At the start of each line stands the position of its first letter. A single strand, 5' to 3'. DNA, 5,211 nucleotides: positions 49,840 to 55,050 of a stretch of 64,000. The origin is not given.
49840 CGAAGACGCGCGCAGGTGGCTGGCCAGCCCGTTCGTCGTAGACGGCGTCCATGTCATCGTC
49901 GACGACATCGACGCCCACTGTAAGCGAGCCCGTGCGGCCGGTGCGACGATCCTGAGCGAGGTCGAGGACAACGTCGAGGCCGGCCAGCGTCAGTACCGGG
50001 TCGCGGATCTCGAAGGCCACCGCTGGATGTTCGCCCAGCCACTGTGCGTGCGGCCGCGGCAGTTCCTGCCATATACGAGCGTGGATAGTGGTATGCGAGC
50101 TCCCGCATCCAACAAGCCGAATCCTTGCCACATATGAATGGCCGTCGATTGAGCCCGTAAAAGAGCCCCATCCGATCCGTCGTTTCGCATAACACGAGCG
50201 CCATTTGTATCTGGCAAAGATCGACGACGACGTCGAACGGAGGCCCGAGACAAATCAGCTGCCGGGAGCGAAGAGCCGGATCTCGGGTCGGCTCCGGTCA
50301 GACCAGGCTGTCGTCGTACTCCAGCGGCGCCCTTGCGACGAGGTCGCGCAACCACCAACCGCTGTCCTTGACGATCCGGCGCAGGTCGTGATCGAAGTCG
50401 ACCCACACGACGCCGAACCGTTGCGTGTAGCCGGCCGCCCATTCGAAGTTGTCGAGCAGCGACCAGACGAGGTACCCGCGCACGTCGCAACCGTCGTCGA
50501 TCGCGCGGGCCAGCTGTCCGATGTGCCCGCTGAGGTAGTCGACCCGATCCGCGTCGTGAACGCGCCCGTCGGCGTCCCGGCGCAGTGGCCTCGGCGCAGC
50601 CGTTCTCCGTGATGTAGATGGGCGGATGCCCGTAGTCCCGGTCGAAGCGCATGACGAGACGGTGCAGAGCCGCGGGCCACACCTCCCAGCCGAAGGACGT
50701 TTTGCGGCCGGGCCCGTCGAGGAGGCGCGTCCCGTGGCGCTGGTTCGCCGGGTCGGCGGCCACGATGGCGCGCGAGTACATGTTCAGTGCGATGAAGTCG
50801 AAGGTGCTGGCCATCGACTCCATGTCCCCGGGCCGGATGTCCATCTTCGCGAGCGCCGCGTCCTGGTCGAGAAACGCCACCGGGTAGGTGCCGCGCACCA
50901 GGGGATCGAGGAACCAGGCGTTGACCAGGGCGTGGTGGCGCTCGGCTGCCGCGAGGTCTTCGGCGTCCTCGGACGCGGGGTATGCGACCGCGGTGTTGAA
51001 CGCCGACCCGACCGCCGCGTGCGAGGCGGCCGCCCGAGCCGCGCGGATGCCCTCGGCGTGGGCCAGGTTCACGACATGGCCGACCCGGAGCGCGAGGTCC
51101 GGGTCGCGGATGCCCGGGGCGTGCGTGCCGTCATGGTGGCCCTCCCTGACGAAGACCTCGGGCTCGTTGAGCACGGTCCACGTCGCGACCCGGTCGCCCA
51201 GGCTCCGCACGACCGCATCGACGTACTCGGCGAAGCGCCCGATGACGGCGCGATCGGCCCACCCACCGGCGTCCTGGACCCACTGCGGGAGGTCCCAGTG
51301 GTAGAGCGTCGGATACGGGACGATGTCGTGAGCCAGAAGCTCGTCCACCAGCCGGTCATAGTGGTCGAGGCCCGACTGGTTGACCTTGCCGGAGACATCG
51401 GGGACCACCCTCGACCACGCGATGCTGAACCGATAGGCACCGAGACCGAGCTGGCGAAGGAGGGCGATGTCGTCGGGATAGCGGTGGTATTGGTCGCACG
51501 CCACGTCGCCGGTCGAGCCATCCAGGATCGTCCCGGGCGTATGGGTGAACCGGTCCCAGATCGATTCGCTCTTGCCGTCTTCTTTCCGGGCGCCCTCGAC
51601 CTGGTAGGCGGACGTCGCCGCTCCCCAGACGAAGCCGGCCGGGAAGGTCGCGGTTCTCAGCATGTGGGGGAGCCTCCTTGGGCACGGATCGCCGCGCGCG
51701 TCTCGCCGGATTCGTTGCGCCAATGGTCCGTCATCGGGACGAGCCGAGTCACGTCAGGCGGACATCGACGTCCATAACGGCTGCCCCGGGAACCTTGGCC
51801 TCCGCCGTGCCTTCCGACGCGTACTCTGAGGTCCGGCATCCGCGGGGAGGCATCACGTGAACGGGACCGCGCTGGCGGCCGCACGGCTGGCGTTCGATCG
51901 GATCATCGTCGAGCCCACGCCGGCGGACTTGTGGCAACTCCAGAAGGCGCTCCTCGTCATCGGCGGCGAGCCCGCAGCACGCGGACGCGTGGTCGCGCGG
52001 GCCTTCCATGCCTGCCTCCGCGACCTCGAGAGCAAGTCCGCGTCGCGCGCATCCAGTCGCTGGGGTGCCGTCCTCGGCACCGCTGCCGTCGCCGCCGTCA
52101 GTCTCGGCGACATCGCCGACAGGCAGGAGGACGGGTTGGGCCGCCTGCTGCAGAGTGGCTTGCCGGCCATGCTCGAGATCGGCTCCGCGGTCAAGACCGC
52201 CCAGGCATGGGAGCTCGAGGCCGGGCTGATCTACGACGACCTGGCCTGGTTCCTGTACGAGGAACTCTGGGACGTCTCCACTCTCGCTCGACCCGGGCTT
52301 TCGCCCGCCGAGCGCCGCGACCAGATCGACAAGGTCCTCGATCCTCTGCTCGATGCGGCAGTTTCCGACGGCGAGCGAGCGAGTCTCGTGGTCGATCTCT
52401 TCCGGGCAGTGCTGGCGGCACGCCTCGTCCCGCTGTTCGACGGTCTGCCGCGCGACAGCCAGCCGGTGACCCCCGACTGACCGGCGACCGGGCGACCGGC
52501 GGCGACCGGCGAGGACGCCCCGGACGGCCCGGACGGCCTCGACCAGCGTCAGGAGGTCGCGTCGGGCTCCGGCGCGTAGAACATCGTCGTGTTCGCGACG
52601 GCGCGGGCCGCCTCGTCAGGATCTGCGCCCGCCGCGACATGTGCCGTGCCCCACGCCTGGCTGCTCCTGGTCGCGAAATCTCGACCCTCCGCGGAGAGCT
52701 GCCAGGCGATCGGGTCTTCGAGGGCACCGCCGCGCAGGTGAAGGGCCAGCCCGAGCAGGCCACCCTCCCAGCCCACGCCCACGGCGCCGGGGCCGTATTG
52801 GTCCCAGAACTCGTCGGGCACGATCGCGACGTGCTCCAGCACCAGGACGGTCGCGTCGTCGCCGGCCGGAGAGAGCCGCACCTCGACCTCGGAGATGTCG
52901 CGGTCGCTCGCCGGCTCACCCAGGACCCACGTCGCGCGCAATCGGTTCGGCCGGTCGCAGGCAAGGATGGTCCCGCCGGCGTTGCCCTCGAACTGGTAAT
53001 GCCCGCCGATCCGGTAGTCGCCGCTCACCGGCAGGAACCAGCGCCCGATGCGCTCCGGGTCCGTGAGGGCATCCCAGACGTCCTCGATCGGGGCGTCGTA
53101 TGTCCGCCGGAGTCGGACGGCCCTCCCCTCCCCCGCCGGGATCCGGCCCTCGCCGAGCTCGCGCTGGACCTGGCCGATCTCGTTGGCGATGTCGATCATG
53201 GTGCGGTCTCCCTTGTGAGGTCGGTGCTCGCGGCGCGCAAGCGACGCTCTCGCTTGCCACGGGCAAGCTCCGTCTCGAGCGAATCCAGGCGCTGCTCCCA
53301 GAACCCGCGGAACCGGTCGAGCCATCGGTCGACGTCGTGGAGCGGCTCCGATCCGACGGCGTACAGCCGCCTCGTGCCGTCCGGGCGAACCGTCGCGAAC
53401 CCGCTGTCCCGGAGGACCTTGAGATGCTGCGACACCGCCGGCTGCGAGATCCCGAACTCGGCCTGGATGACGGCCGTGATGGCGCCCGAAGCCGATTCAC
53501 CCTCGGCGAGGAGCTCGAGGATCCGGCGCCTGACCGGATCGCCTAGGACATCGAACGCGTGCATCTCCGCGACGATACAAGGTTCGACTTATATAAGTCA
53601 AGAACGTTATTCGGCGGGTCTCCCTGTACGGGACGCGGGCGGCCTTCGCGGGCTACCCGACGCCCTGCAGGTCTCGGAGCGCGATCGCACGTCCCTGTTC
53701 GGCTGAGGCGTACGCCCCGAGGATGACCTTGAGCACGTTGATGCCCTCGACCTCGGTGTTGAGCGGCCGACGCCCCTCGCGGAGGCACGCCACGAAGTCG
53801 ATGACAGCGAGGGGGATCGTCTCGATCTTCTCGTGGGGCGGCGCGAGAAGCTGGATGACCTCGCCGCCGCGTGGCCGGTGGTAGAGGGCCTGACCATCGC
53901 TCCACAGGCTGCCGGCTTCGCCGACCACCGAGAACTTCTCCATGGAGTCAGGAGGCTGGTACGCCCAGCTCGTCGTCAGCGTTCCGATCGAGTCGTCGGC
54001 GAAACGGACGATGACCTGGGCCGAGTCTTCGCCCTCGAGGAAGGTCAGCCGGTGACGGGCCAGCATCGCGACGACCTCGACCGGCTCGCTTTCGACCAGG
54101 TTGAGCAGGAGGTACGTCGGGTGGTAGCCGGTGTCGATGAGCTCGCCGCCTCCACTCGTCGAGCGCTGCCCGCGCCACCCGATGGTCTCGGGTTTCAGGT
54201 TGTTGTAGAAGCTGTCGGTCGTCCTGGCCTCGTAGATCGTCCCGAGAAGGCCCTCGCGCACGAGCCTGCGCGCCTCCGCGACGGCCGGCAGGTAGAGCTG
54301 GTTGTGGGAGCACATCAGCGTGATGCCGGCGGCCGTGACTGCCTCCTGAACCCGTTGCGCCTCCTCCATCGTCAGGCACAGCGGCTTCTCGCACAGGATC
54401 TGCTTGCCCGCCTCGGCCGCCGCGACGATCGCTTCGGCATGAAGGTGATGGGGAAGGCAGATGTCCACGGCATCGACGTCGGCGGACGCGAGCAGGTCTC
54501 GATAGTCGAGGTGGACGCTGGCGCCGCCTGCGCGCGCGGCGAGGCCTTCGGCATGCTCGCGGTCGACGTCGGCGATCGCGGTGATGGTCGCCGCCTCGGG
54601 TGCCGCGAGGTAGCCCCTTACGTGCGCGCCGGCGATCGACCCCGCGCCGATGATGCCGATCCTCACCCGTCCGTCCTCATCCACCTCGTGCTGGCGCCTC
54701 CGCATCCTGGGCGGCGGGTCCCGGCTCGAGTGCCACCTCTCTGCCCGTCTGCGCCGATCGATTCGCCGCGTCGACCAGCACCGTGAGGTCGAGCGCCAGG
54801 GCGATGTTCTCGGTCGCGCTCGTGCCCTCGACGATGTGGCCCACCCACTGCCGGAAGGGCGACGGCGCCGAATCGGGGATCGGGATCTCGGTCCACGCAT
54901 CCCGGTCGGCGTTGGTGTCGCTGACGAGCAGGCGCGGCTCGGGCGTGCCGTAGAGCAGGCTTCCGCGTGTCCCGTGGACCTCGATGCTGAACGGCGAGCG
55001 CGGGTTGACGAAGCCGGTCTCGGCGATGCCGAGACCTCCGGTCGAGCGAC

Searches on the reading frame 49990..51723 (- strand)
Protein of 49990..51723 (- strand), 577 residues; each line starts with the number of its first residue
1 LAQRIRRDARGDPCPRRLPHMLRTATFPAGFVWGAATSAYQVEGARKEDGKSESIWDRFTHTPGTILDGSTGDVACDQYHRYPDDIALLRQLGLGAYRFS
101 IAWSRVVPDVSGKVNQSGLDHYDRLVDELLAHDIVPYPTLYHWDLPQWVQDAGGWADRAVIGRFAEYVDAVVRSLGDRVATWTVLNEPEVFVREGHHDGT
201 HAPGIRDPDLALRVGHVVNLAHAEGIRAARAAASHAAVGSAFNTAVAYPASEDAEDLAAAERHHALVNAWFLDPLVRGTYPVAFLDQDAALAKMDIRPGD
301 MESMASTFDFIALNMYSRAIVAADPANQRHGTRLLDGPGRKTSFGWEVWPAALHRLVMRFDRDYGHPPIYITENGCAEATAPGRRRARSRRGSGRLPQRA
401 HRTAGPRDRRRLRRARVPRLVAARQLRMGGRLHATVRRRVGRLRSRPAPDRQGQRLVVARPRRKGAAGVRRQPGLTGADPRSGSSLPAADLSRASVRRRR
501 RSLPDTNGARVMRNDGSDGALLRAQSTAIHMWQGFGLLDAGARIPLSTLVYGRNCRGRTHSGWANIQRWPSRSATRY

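Call 81: search_protein_families(library=pfam, proteins=[window:49990-51723:-], max_evalue=0.001)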
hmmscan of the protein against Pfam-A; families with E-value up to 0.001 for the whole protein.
window:49990-51723:- (577 aa): 1 family
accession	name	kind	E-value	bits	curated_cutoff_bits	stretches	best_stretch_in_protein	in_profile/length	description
PF00232.24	Glyco_hydro_1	-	1.1e-120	403.6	22.6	1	25-378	3-365/453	Glycosyl hydrolase family 1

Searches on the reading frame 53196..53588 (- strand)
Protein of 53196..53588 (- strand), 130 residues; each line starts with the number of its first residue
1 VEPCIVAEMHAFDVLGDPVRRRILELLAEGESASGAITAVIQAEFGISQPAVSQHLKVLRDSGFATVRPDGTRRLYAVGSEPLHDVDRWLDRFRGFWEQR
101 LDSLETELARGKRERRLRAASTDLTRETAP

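Call 81: search_protein_families(library=pfam, proteins=[window:53196-53588:-], max_evalue=0.001)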
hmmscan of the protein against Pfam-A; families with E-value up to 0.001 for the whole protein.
window:53196-53588:- (130 aa): 5 families
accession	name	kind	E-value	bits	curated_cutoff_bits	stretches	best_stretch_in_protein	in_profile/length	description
PF01022.26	HTH_5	-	8.4e-12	45.2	22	1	17-65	1-45/47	Bacterial regulatory protein, arsR family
PF12840.13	HTH_20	-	1e-11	45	27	1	15-68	1-51/51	Helix-turn-helix domain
PF12802.13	MarR_2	-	2.1e-05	25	27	1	22-72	9-57/61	MarR family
PF13518.12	HTH_28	-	8.6e-05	23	25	0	20-70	2-47/52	Helix-turn-helix domain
PF13412.12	HTH_24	-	0.00041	20.3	21.9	0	17-64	2-46/48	Winged helix-turn-helix DNA-binding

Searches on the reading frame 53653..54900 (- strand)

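Call 13: search_protein_families(library=pfam, proteins=[window:53653-54900:-], max_evalue=0.01)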
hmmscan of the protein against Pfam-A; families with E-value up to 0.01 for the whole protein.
window:53653-54900:- (415 aa): 4 families
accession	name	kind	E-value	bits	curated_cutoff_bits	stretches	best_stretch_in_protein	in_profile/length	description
PF01408.29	GFO_IDH_MocA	-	2e-25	90.3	24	1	79-197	1-118/120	Oxidoreductase family, NAD-binding Rossmann fold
PF22725.1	GFO_IDH_MocA_C3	-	1.2e-22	80.6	27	1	208-332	2-123/124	GFO/IDH/MocA C-terminal domain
PF02894.22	GFO_IDH_MocA_C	-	2.3e-16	60.7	22.9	1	211-408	1-218/218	Oxidoreductase family, C-terminal alpha/beta domain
PF03807.23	F420_oxidored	-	0.0012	19.9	21.6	1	80-142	1-62/94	NADP oxidoreductase coenzyme F420-dependent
